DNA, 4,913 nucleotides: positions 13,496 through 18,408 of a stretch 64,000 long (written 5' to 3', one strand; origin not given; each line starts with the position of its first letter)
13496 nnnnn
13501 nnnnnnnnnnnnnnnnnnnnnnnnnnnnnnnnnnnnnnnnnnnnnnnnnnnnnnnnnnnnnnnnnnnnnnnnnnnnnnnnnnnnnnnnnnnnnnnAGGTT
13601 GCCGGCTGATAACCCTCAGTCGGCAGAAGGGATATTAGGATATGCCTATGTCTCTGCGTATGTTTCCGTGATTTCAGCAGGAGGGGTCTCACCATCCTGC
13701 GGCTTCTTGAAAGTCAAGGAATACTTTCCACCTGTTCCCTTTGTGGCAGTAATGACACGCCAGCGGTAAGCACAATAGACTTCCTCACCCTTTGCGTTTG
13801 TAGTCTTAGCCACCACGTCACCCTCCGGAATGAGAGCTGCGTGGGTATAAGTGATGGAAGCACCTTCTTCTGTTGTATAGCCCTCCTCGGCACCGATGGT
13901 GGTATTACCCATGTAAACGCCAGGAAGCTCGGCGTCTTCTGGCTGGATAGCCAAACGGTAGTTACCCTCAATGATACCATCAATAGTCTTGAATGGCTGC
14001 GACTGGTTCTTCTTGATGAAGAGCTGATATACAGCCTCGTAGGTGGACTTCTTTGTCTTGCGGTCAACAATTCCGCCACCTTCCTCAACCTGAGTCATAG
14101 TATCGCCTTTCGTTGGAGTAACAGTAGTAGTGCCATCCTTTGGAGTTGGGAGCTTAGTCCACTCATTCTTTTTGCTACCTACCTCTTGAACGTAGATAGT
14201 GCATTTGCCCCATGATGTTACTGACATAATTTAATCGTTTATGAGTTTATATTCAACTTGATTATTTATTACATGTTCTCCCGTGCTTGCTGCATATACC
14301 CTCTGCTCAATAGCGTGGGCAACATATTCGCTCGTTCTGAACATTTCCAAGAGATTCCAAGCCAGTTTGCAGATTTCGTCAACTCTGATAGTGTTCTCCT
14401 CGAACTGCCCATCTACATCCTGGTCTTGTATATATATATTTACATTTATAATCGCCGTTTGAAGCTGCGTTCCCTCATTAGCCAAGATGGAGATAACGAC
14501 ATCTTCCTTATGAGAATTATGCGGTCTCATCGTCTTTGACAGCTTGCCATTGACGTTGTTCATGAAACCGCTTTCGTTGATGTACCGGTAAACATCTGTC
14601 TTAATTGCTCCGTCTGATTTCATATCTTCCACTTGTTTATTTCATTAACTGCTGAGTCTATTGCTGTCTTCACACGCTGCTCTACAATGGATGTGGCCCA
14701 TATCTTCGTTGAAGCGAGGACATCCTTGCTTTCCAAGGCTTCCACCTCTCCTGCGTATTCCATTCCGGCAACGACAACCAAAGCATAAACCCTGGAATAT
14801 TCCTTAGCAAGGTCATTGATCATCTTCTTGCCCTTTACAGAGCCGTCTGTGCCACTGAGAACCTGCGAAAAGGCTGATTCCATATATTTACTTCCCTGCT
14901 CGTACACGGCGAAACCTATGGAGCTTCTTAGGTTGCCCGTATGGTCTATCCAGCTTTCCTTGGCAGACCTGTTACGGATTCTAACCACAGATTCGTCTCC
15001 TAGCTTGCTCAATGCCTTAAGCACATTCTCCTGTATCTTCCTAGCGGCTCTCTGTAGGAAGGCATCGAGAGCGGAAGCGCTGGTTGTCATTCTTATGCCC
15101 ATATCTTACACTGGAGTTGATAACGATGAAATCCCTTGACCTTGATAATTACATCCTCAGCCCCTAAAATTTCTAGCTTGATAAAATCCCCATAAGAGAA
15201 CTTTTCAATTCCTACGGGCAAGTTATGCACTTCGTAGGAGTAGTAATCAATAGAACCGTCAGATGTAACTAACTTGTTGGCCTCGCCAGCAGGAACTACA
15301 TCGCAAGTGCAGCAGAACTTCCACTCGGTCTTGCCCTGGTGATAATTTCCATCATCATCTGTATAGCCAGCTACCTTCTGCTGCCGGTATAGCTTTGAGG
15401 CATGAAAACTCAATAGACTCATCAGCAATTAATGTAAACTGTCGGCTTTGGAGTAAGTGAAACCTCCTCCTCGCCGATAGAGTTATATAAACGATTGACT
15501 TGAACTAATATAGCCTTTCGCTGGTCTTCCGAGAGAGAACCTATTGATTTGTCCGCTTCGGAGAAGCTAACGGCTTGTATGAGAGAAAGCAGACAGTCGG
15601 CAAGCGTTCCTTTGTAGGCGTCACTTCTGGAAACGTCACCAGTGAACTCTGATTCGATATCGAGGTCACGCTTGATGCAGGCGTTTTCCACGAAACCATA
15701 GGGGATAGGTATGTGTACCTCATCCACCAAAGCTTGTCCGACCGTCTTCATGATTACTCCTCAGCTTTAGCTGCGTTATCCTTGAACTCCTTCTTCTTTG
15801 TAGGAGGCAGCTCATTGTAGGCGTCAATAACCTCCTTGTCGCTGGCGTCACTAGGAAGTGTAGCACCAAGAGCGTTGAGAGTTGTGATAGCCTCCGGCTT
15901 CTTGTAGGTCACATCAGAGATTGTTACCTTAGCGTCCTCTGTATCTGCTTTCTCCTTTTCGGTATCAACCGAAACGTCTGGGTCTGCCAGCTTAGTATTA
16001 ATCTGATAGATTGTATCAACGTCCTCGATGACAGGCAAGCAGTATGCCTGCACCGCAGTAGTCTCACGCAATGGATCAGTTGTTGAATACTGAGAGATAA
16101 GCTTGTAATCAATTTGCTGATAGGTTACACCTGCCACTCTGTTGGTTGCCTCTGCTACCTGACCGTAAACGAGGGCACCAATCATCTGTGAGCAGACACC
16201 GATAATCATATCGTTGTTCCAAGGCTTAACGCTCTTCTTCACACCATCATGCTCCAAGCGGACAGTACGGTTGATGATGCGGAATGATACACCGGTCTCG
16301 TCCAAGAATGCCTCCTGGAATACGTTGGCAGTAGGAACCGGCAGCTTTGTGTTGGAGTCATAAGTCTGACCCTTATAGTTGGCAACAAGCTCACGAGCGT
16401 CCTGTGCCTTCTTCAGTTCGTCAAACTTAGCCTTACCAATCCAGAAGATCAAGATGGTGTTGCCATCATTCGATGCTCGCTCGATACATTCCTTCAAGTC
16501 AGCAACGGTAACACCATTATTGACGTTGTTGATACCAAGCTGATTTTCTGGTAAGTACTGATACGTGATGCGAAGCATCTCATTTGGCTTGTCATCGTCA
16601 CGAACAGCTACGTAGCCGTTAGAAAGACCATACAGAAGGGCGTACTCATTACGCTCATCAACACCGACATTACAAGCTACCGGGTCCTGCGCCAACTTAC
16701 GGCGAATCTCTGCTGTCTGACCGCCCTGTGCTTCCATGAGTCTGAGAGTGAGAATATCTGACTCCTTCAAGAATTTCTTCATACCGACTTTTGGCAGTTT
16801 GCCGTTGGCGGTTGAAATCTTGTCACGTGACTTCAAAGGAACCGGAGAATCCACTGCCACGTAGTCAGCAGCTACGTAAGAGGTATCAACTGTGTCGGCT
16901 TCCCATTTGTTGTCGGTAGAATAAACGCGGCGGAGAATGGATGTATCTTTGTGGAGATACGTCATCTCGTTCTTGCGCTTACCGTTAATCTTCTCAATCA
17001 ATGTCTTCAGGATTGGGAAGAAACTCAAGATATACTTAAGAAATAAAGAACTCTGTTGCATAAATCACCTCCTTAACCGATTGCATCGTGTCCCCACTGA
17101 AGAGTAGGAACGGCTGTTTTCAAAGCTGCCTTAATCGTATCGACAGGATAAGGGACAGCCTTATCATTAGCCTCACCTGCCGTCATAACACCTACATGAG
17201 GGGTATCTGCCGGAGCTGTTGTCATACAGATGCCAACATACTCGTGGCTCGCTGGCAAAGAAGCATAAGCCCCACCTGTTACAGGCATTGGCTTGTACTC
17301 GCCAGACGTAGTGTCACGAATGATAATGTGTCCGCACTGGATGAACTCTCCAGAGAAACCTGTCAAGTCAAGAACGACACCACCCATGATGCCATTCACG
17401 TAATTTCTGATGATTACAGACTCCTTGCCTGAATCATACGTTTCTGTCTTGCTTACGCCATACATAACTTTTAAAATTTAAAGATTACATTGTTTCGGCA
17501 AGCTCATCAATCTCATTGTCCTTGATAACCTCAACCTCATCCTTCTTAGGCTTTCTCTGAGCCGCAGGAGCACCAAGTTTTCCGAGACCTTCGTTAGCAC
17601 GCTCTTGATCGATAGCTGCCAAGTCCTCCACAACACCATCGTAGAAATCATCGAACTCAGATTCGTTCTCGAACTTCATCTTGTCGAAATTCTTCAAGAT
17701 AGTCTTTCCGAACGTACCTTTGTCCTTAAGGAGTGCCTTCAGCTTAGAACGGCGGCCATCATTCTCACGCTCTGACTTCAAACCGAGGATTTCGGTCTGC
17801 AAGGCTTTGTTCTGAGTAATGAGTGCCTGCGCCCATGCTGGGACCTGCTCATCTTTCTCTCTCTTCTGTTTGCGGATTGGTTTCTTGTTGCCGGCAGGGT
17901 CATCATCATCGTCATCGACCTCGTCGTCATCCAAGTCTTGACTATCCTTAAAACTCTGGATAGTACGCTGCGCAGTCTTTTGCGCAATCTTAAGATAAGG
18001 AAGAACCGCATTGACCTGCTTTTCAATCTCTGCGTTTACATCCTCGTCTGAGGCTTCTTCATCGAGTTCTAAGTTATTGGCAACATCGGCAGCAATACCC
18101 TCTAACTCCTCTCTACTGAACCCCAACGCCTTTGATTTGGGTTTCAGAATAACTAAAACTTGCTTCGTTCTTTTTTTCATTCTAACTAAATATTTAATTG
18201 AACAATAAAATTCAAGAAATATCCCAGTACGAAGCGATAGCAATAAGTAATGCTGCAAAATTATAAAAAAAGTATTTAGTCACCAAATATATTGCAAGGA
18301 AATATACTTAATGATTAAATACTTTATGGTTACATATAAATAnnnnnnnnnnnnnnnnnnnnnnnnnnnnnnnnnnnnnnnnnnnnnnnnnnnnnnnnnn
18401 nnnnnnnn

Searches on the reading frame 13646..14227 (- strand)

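Call 11: search_protein_families(library=phrogs, proteins=[window:13646-14227:-], max_evalue=0.00001)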
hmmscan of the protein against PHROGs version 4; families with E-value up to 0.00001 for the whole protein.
window:13646-14227:- (193 aa): 1 family
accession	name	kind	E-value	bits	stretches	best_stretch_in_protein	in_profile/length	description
phrog_17745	-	unknown function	3.6e-37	128.7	1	1-146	2-151/156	-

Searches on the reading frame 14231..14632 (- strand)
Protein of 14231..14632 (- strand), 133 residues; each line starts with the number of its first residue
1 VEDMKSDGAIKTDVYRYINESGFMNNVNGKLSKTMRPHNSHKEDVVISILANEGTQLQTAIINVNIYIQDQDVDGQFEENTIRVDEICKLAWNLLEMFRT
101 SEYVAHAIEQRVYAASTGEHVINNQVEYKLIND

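Call 11: search_protein_families(library=phrogs, proteins=[window:14231-14632:-], max_evalue=0.00001)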
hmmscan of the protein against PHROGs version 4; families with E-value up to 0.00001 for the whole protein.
window:14231-14632:- (133 aa): 1 family
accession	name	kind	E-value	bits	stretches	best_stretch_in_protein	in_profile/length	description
phrog_5597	-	unknown function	1.1e-23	84.5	1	4-132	1-136/138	-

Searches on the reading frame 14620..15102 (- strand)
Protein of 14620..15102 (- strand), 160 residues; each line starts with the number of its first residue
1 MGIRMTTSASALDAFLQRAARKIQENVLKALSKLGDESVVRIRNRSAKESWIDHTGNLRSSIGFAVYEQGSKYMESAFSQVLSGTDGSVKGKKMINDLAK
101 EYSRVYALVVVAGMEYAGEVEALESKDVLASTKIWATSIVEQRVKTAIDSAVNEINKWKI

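Call 11: search_protein_families(library=phrogs, proteins=[window:14620-15102:-], max_evalue=0.00001)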
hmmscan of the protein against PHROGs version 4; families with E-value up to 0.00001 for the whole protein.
window:14620-15102:- (160 aa): 2 families
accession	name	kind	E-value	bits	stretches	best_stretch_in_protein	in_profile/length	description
phrog_5377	-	unknown function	1.3e-35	123.5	1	1-148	1-144/147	-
phrog_5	-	connector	9.7e-06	26.6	0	4-85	92-157/239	tail completion or Neck1 protein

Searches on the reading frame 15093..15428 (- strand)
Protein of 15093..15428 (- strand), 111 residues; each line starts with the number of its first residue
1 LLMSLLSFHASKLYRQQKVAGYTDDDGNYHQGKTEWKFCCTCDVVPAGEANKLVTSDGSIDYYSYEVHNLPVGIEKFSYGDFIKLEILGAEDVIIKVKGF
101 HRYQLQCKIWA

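Call 11: search_protein_families(library=phrogs, proteins=[window:15093-15428:-], max_evalue=0.00001)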
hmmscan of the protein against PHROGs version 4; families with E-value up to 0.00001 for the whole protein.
window:15093-15428:- (111 aa): 1 family
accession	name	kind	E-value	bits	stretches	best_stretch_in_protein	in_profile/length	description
phrog_13251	-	unknown function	4.8e-08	34.1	1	14-110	10-107/108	-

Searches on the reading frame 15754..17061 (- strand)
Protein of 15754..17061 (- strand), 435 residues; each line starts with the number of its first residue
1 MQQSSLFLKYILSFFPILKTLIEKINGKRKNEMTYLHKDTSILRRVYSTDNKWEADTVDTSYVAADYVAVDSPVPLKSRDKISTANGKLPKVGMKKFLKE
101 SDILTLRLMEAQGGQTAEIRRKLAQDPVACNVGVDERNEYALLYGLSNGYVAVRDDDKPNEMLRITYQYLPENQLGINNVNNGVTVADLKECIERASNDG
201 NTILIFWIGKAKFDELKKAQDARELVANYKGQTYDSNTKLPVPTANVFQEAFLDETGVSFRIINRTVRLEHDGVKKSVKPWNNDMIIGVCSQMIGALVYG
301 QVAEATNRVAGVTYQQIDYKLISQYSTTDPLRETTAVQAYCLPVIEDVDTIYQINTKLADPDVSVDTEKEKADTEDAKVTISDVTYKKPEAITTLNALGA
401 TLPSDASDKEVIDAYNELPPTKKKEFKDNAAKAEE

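Call 3: search_protein_families(library=pfam, proteins=[window:15754-17061:-], max_evalue=0.01)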
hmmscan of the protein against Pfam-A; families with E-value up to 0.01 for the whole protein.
window:15754-17061:- (435 aa): 1 family
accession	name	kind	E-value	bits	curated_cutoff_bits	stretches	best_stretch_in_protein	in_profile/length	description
PF03864.22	Phage_cap_E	-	3.3e-12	46.5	22.9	1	40-354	22-327/329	Phage major capsid protein E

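Call 5: search_protein_families(library=phrogs, proteins=[window:15754-17061:-], max_evalue=0.001)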
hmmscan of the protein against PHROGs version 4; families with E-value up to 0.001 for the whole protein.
window:15754-17061:- (435 aa): 1 family
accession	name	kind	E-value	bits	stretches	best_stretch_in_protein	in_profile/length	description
phrog_29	-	head and packaging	2.4e-29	103.8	1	41-408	52-414/439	major head protein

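Call 69: find_related_loci(query=window:15754-17061:-, collection=genome_contigs, flank=6000)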
Query window:15754-17061:- (435 aa) in genome_contigs; peptide patterns used: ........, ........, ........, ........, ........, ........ (x = any residue, [..] = any of these).
59 stretches matched a pattern, but none encodes a relative of the query by tblastn (E <= 1e-3).

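Call 84: search_dna_similar(query=window:15754-17061:-, collection=phages, mode=protein, max_rows=15)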
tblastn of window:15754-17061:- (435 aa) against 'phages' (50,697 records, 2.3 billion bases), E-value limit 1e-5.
Records with a match: 7; places in all: 7; records where one place covers at least 80% of the query: 5.
Best place of each record, by identity: <60% 7.
By first word of the organism name: Cellulophaga 3; Bacteriophage 2; Porphyromonas 2.
By host as written in the record: Cellulophaga sp. HaHa_2_1 3; - 2; Porphyromonas gingivalis ATCC 49417 2.
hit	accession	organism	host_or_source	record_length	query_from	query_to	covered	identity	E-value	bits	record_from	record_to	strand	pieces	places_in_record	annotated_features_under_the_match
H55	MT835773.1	Bacteriophage sp.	human fecal samples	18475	5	425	97%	43.0%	2e-99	331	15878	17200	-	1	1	record has no annotation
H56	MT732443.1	Cellulophaga phage Nekkels_1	Cellulophaga sp. HaHa_2_1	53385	32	418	89%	33.8%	4e-53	197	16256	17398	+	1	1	major capsid protein E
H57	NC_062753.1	Cellulophaga phage Nekkels_1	Cellulophaga sp. HaHa_2_1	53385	32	418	89%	33.8%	4e-53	197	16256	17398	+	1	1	major capsid protein E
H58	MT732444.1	Cellulophaga phage Nekkels_2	Cellulophaga sp. HaHa_2_1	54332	32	418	89%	33.8%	4e-53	197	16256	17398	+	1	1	major capsid protein E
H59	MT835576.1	Bacteriophage sp.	human fecal samples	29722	3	359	82%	33.2%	2e-49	186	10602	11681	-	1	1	record has no annotation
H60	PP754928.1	Porphyromonas phage phage005b_ATCC49417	Porphyromonas gingivalis ATCC 49417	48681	63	335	63%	20.7%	5e-6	55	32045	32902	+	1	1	major capsid protein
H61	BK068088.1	Porphyromonas phage phage005a_ATCC49417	Porphyromonas gingivalis ATCC 49417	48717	63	335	63%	20.7%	5e-6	55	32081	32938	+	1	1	major capsid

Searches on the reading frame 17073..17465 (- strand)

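Call 3: search_protein_families(library=pfam, proteins=[window:17073-17465:-], max_evalue=0.01)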
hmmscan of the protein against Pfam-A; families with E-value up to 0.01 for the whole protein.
window:17073-17465:- (130 aa): 0 families

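Call 5: search_protein_families(library=phrogs, proteins=[window:17073-17465:-], max_evalue=0.001)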
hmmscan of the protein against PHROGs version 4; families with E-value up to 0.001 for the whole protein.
window:17073-17465:- (130 aa): 2 families
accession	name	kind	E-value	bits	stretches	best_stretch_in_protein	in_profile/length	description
phrog_38330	-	unknown function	1.7e-33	116.3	1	12-127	16-138/138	-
phrog_11771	-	unknown function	2.5e-06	28.6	1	6-90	7-90/127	-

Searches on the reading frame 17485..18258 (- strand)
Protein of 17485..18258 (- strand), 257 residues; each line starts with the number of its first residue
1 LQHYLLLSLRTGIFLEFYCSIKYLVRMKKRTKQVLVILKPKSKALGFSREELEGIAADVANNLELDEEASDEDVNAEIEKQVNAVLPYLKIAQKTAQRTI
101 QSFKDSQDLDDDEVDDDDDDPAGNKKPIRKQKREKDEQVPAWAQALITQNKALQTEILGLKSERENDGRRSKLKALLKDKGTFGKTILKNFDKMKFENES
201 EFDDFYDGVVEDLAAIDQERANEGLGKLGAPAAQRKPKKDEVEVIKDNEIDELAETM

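Call 3: search_protein_families(library=pfam, proteins=[window:17485-18258:-], max_evalue=0.01)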
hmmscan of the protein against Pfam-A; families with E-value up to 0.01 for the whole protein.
window:17485-18258:- (257 aa): 0 families

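Call 5: search_protein_families(library=phrogs, proteins=[window:17485-18258:-], max_evalue=0.001)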
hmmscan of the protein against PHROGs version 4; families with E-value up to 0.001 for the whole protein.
window:17485-18258:- (257 aa): 2 families
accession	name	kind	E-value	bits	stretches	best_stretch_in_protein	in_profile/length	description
phrog_5824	-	unknown function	1.1e-27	98.2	1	32-243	3-209/228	-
phrog_8764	-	head and packaging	0.00096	20.3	1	107-149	36-78/127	virion structural protein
